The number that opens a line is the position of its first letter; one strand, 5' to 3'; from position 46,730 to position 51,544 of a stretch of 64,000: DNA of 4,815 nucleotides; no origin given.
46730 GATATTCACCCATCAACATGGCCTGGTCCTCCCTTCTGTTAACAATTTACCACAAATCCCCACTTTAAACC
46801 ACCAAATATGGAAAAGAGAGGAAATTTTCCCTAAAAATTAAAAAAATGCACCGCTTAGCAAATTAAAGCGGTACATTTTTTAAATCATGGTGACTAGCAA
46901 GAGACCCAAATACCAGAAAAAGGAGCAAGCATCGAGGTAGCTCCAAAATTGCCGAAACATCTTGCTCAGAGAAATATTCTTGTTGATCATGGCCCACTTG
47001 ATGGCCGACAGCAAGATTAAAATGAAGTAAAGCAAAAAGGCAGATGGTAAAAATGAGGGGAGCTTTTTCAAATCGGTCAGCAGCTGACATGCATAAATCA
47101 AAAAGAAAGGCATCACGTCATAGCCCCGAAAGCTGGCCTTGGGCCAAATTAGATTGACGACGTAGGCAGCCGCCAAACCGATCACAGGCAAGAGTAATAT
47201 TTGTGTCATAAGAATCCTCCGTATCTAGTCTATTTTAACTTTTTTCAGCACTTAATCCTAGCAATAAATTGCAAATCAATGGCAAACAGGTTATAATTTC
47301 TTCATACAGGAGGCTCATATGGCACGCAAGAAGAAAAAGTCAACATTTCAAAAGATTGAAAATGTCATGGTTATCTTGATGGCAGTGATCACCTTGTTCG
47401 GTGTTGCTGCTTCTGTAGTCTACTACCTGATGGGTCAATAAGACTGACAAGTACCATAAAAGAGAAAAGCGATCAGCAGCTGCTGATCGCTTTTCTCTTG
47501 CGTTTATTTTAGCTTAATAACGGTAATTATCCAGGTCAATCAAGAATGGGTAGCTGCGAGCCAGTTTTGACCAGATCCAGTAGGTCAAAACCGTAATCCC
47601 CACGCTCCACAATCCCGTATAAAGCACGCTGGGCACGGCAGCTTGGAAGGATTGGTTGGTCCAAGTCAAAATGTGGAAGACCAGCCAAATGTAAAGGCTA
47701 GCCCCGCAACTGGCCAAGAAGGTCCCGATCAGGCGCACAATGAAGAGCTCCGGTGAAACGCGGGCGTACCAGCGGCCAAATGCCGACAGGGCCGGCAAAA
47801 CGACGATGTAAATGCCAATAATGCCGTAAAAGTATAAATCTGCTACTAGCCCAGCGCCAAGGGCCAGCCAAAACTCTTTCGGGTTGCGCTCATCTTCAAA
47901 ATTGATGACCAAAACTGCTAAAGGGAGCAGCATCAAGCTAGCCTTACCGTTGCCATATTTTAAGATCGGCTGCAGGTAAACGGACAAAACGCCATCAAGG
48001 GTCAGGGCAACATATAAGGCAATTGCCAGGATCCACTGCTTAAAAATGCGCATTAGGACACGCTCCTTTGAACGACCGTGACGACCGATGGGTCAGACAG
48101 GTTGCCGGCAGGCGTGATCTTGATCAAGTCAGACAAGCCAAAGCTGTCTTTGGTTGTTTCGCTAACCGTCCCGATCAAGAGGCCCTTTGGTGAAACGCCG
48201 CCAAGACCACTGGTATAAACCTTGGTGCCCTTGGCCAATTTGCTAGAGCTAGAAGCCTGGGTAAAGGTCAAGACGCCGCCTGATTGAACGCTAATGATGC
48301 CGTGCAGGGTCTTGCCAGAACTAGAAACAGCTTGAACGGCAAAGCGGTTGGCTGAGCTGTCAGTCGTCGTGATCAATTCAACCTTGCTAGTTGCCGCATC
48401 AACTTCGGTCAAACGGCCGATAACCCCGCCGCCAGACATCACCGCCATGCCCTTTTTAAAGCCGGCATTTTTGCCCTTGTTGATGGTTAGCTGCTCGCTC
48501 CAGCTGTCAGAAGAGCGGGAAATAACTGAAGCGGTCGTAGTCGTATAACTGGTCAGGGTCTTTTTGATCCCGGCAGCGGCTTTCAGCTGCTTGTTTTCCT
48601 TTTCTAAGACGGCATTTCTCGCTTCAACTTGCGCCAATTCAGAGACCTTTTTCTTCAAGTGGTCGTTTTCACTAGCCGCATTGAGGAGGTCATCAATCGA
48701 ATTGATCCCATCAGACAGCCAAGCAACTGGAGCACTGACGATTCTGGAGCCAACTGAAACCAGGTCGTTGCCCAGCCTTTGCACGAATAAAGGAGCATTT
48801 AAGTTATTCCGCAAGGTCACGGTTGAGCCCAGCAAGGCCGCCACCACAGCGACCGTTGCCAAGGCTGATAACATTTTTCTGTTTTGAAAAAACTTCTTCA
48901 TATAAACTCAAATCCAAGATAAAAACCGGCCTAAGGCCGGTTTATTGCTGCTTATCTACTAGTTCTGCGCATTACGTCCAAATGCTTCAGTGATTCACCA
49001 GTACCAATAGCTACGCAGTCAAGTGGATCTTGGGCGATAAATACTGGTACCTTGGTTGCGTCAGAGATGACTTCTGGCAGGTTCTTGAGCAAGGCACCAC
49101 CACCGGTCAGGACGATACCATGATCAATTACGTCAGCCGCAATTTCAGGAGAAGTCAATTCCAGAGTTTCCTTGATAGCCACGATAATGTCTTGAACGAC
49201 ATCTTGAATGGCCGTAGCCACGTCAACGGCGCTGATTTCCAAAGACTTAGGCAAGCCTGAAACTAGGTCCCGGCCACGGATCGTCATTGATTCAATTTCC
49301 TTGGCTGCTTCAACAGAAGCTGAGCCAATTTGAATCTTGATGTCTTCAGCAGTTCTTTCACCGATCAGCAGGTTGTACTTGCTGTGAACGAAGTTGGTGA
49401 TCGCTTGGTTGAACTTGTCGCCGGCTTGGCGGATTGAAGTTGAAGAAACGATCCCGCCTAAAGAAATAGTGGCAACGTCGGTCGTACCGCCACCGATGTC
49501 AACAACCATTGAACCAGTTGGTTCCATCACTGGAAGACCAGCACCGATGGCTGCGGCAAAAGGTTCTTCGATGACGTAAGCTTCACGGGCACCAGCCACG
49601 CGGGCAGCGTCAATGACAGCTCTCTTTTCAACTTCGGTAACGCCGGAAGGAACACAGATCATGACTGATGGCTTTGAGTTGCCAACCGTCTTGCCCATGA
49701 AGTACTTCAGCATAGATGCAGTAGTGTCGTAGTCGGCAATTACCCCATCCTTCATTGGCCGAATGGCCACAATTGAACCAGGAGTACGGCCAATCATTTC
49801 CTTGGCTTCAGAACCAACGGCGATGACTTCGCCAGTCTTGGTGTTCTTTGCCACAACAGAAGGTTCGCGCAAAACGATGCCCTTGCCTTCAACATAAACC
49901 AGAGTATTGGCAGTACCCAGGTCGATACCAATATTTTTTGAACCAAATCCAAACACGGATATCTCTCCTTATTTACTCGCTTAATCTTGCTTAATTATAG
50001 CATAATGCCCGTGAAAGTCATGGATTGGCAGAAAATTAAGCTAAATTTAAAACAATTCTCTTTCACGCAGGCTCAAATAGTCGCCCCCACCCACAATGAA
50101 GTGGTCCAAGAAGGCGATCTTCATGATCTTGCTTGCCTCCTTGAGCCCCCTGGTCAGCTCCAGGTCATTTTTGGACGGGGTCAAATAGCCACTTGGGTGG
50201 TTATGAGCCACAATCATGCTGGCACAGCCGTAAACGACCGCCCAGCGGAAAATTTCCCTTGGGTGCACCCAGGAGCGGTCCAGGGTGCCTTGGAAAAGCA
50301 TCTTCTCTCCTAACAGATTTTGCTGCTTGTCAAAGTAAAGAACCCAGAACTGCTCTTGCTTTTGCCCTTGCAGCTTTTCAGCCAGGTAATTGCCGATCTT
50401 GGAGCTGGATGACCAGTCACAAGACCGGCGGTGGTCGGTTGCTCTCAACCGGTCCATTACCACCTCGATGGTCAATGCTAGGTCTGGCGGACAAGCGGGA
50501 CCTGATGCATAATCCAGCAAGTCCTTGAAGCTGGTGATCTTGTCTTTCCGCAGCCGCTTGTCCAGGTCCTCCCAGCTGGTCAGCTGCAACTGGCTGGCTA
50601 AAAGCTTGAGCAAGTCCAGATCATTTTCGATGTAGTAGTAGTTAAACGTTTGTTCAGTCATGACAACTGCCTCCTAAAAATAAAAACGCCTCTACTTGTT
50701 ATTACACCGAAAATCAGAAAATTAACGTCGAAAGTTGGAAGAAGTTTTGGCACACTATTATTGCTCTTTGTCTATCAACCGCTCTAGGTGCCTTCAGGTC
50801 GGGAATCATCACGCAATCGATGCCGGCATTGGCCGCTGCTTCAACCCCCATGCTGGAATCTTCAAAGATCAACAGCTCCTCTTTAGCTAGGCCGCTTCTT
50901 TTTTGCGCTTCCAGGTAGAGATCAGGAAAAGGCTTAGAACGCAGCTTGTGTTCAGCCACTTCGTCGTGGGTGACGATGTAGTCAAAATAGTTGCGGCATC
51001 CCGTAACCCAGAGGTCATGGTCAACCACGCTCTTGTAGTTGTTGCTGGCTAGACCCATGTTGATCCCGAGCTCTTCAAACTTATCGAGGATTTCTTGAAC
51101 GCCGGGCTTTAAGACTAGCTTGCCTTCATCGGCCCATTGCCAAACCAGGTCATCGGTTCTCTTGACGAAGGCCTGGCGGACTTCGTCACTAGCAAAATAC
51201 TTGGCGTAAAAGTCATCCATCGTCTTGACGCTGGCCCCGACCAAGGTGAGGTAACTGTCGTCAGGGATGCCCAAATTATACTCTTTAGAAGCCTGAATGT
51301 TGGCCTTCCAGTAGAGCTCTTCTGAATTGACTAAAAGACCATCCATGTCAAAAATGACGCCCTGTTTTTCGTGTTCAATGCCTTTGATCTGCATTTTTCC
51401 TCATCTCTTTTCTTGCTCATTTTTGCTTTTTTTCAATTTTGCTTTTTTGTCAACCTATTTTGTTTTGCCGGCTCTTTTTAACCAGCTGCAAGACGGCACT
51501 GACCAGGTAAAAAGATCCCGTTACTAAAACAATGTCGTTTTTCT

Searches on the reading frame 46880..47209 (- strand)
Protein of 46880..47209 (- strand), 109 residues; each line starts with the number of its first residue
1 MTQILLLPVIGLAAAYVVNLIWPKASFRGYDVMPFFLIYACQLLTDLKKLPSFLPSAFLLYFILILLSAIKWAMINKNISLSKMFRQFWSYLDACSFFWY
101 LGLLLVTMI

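Call 29: search_protein_families(library=pfam, proteins=[window:46880-47209:-], max_evalue=0.00001)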
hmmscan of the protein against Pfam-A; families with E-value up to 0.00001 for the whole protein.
window:46880-47209:- (109 aa): 1 family
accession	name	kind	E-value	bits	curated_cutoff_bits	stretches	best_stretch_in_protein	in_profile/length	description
PF11877.13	DUF3397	-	2.6e-22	79.6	25.9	1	3-108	3-112/112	Protein of unknown function (DUF3397)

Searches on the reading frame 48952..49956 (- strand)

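Call 7: search_protein_families(library=pfam, proteins=[window:48952-49956:-])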
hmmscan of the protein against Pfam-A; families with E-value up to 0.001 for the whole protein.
window:48952-49956:- (334 aa): 6 families
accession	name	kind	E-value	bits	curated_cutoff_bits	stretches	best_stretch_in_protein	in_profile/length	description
PF06723.19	MreB_Mbl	-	9.7e-139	462.2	27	1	7-329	2-325/327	MreB/Mbl protein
PF00012.26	HSP70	-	6.5e-14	51.5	20.6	1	89-319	127-368/599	Hsp70 protein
PF14450.12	FtsA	-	7.7e-12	46.1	31.8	1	150-310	1-112/127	Cell division protein FtsA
PF00022.25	Actin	-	4.4e-09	35.9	27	1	29-193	28-190/410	Actin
PF08841.16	DDR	-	0.00013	21.6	24.6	0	133-208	119-189/328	Diol dehydratase reactivase ATPase-like domain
PF11104.14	PilM_2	-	0.00017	21.1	27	0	274-309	272-306/340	Type IV pilus assembly protein PilM;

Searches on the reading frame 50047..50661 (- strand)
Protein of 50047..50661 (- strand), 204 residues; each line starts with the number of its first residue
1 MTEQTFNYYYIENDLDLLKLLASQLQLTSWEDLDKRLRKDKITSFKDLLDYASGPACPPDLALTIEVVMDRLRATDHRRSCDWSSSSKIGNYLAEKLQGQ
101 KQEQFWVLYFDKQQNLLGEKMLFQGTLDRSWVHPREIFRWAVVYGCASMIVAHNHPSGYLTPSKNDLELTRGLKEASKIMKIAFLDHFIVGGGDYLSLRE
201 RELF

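Call 7: search_protein_families(library=pfam, proteins=[window:50047-50661:-])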
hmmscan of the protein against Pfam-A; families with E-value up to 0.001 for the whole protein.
window:50047-50661:- (204 aa): 1 family
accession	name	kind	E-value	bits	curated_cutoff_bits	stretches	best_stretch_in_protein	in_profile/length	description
PF04002.20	RadC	-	9.8e-42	142.2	22.1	1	84-202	2-120/121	RadC-like JAB domain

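Call 23: find_related_loci(query=window:50047-50661:-, collection=genome_contigs, flank=3000)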
Query window:50047-50661:- (204 aa) in genome_contigs; peptide patterns used: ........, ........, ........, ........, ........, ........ (x = any residue, [..] = any of these).
599 stretches matched a pattern (row limit reached: there are more); 277 encode a relative of the query (tblastn E <= 1e-3); the best 80 are kept; 80 distinct loci.
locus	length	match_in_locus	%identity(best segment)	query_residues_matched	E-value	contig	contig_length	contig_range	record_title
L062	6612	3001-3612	96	1-204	4e-135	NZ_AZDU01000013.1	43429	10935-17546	Lactobacillus equicursoris DSM 19284 = JCM 14600 = CIP 110162 strain DSM 19284 Scaffold13, whole genome shotgun sequence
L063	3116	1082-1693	82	1-204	1e-113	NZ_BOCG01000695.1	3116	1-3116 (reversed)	Lactobacillus nasalidis strain YZ01 sequence695, whole genome shotgun sequence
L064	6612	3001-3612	81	1-204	3e-107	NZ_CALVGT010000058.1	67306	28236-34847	MAG: uncultured Lactobacillus sp. isolate E27__bin119 E27__k127_2048414, whole genome shotgun sequence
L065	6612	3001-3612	81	1-204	4e-107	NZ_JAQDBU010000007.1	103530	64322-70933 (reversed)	Lactobacillus delbrueckii strain AF61-16pH5TA AF61-16pH5TA.Scaf7, whole genome shotgun sequence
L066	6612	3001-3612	81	1-204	3e-107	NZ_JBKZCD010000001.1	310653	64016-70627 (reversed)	Lactobacillus delbrueckii subsp. bulgaricus strain M675A M675A_contig_1, whole genome shotgun sequence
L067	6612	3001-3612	81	1-204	1e-106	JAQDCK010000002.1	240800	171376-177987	Lactobacillaceae bacterium AF64-9pH9TA AF64-9pH9TA.Scaf2, whole genome shotgun sequence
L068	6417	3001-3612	80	1-204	2e-106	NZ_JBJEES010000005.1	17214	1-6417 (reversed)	MAG: Lactobacillus sp. isolate LOHA03_bin.003 NODE_1044_length_17214_cov_7.680343, whole genome shotgun sequence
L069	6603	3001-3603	53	7-204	4e-72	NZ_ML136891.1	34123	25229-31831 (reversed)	Lactobacillus xujianguonis strain HT111-2 Scaffold21, whole genome shotgun sequence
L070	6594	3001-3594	39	7-201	1e-41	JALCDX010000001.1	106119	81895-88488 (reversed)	MAG: Lactobacillus sp. isolate UW_TS_LAC6_1 Ga0455803_00060, whole genome shotgun sequence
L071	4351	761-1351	39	19-204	4e-33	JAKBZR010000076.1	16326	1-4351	MAG: bacterium isolate WY3.bin81 NODE_6066_length_16326_cov_1.536453, whole genome shotgun sequence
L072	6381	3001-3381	42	78-204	2e-31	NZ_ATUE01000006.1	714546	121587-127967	Perlucidibaca piscinae DSM 21586 F595DRAFT_scaffold00002.2_C, whole genome shotgun sequence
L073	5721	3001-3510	37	35-204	3e-31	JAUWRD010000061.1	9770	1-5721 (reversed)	MAG: Actinomycetes bacterium isolate CSMAG_2519 CSMAG_2519_k141_729418_length_9770_cov_8.0000, whole genome shotgun sequ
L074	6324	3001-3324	46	97-204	5e-30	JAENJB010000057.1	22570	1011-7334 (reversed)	MAG: Dehalococcoidia bacterium isolate CoA_1_bin.53 scaffold_6656, whole genome shotgun sequence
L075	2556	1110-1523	41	62-197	2e-29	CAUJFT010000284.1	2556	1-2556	MAG: Bacteroidota bacterium isolate KLAP112 genome assembly, contig: KLAP112_24840, whole genome shotgun sequence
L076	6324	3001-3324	44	96-203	3e-29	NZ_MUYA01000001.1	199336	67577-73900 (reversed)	Haemophilus paracuniculus strain CCUG 43573 43573T_ctg_0000001, whole genome shotgun sequence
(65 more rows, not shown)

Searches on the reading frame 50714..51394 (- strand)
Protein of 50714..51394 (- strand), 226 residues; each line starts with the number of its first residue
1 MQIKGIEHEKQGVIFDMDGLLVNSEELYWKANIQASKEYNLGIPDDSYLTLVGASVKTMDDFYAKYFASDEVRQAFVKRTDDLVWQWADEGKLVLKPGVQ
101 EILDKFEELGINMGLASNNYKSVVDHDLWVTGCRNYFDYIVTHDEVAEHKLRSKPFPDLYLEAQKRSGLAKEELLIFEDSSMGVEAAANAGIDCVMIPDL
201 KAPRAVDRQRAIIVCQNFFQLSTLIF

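Call 7: search_protein_families(library=pfam, proteins=[window:50714-51394:-])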
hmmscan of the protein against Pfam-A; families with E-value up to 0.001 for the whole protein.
window:50714-51394:- (226 aa): 2 families
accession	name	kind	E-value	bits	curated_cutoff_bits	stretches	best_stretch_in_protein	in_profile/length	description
PF13419.12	HAD_2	-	6.7e-32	111.5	23.8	1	13-197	1-178/178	Haloacid dehalogenase-like hydrolase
PF00702.32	Hydrolase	-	1.3e-20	75.1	26.4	1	12-191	3-191/191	haloacid dehalogenase-like hydrolase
